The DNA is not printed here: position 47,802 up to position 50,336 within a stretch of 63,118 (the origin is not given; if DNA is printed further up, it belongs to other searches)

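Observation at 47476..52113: MBL hydrolase followed by three translationally coupled class III signal-peptide proteins, with no pilus ATPase, platform or peptidase nearby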

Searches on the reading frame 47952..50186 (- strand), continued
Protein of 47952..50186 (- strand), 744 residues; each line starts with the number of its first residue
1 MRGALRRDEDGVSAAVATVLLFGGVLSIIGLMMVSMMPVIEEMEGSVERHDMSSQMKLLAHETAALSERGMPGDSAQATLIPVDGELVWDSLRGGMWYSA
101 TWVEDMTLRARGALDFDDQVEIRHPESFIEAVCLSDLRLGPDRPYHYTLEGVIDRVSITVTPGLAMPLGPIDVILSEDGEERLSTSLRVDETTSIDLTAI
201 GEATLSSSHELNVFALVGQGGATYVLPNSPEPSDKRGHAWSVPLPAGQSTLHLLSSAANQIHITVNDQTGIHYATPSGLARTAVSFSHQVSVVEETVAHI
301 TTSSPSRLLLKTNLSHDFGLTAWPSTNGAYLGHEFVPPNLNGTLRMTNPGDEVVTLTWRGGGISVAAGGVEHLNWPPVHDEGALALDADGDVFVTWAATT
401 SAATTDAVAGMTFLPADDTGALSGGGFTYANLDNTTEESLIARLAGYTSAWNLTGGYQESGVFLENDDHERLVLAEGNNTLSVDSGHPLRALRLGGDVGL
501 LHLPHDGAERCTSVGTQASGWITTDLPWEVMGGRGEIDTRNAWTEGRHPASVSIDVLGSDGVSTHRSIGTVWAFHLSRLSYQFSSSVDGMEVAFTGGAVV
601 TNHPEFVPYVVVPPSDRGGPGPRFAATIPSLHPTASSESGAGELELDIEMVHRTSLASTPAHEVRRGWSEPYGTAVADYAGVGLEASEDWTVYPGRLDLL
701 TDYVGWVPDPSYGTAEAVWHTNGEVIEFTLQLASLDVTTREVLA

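Call 83: list_cluster_members(proteins=[P0362, P0363, P0364, P0365, P0366, P0368, P0369, P0370, P0371, P0372])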
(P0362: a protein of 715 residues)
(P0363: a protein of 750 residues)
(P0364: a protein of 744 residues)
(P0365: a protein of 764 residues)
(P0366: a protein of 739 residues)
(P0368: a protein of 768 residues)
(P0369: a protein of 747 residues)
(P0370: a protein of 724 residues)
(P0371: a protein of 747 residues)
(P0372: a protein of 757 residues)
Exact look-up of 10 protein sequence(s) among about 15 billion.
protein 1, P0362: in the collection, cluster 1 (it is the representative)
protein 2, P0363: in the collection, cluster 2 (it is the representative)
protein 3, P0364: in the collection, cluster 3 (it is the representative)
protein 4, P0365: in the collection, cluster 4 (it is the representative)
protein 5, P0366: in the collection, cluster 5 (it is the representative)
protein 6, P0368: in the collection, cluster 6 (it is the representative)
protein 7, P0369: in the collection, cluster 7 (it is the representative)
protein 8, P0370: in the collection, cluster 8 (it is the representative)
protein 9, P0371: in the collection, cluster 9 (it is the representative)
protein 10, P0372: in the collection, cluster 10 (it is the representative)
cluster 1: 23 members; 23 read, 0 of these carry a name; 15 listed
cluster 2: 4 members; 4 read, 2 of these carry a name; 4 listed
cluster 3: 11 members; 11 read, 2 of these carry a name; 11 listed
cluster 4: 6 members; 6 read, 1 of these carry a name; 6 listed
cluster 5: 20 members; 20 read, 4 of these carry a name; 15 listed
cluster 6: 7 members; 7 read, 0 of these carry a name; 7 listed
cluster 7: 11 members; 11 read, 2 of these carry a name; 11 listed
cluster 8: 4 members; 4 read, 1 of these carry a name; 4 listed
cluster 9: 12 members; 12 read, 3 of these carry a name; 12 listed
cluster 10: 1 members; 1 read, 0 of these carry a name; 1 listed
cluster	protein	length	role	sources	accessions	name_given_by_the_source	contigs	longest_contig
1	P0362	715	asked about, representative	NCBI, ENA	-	-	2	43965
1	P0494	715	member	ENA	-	-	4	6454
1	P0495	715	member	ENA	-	-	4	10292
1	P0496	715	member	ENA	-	-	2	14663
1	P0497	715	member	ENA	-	-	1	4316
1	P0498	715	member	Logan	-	-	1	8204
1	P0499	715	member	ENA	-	-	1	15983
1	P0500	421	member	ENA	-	-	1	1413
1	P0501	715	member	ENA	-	-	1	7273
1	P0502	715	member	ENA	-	-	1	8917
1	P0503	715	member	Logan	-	-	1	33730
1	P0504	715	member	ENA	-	-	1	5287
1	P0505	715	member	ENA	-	-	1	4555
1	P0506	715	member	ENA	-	-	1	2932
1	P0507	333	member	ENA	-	-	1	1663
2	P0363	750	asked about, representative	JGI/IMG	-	hypothetical protein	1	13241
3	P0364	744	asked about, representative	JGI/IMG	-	-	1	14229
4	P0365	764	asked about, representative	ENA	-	-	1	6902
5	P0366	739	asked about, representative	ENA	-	-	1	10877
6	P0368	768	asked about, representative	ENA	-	-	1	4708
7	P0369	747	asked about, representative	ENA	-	-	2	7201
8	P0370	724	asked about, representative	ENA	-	-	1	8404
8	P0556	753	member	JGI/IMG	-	hypothetical protein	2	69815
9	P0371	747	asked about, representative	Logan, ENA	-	-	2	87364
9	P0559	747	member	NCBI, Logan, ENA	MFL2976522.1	MAG: hypothetical protein ACJZ49_03125 [Candidatus Thalassarchaeaceae archaeon]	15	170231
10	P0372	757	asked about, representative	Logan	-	-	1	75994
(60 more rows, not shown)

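Call 84: find_encoding_contigs(protein=P0559, flank=10000, max_places=3)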
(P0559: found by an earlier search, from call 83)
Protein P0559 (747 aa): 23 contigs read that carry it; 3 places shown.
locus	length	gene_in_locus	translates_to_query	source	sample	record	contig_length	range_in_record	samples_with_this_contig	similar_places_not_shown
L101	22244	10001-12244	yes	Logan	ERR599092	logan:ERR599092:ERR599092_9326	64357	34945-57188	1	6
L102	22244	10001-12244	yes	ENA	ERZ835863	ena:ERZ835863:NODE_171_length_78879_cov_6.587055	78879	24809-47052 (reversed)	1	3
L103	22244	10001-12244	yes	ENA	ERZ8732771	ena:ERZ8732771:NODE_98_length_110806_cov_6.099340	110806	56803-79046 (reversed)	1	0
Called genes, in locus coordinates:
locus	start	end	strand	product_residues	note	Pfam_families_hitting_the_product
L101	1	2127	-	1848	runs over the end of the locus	-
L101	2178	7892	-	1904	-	-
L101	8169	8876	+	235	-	PF00753:Lactamase_B, PF12706:Lactamase_B_2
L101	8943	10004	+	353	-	-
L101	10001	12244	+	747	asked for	-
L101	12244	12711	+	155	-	-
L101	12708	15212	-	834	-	PF13191:AAA_16 (weak), PF13176:TPR_7 (faint), PF00515:TPR_1 (faint), PF13424:TPR_12, PF09976:TPR_21 (weak), PF17874:TPR_MalT, PF13424:TPR_12 (weak), PF13432:TPR_16 (weak), +4 more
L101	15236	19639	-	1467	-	PF13229:Beta_helix (weak), PF17957:Big_7 (weak)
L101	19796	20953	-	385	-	PF00082:Peptidase_S8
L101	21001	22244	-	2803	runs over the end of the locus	?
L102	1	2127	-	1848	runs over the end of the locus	-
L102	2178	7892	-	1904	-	-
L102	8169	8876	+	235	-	PF00753:Lactamase_B, PF12706:Lactamase_B_2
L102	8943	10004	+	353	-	-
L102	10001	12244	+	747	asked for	-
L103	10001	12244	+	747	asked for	-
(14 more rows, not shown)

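Call 91: search_solved_structures(query=A1, max_evalue=5)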
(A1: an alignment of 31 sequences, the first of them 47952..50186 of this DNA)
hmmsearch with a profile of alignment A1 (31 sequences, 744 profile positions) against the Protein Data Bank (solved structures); distinct sequences matched with E-value up to 5: 0.

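Call 99: find_encoding_contigs(protein=P0372, flank=10000, max_places=1)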
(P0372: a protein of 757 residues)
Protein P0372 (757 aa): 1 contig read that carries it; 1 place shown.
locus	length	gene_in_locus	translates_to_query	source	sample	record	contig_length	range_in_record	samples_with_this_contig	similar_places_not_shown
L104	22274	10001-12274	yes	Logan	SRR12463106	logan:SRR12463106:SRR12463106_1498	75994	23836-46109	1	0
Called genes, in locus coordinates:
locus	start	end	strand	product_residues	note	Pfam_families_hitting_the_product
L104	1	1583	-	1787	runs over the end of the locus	-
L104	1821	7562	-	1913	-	-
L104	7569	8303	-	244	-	-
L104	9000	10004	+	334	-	-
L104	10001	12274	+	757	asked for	-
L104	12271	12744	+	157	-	-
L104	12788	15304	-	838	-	PF13191:AAA_16, PF13401:AAA_22, PF13428:TPR_14 (faint), PF17874:TPR_MalT (weak), PF13424:TPR_12, PF14938:SNAP (weak), PF13424:TPR_12, PF17874:TPR_MalT (weak), +8 more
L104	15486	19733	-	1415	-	PF13229:Beta_helix, PF17957:Big_7 (weak)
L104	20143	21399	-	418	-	PF00082:Peptidase_S8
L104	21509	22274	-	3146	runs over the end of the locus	PF02516:STT3, PF13620:CarboxypepD_reg (weak)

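Call 100: find_encoding_contigs(protein=P0556, flank=10000, max_places=1)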
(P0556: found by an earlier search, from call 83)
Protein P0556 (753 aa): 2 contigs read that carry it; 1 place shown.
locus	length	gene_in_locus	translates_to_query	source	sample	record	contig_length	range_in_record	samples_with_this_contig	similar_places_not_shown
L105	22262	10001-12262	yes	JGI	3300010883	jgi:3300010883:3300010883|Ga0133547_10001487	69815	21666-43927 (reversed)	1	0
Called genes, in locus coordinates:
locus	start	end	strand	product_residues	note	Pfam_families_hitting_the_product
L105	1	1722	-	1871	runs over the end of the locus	-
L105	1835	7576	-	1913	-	-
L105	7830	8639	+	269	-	PF00753:Lactamase_B, PF23023:Anti-Pycsar_Apyc1, PF12706:Lactamase_B_2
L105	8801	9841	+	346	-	-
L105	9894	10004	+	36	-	-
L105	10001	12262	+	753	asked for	-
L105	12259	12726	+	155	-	-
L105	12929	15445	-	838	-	PF13191:AAA_16, PF13401:AAA_22 (weak), PF07719:TPR_2 (faint), PF13176:TPR_7 (faint), PF13424:TPR_12, PF17874:TPR_MalT, PF14938:SNAP, PF13424:TPR_12 (weak), +6 more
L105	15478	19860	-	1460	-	PF17957:Big_7 (weak)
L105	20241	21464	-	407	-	PF00082:Peptidase_S8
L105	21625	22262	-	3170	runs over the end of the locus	PF02516:STT3, PF10633:NPCBM_assoc (faint), PF13620:CarboxypepD_reg (weak)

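Call 101: find_encoding_contigs(protein=P0362, flank=10000, max_places=1)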
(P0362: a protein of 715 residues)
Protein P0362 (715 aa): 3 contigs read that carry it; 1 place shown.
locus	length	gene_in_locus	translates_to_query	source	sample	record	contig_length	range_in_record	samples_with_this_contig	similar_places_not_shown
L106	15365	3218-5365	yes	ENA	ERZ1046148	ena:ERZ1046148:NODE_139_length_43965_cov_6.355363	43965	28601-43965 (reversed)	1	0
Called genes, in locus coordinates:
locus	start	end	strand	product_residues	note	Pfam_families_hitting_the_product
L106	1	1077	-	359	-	?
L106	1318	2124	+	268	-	PF00753:Lactamase_B, PF23023:Anti-Pycsar_Apyc1, PF12706:Lactamase_B_2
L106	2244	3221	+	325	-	-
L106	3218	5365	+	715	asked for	PF23960:DUF7289 (weak)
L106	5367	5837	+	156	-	-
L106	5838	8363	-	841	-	PF13176:TPR_7 (faint), PF13191:AAA_16 (weak), PF13401:AAA_22 (faint), PF07719:TPR_2 (faint), PF13374:TPR_10 (faint), PF13424:TPR_12 (weak), PF17874:TPR_MalT (weak), PF13424:TPR_12, +8 more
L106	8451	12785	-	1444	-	PF13229:Beta_helix (weak), PF17957:Big_7 (weak)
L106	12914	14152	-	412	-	PF00082:Peptidase_S8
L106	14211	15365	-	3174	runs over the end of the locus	PF02516:STT3, PF13620:CarboxypepD_reg (faint), PF22904:NOMO1-like_2nd (faint)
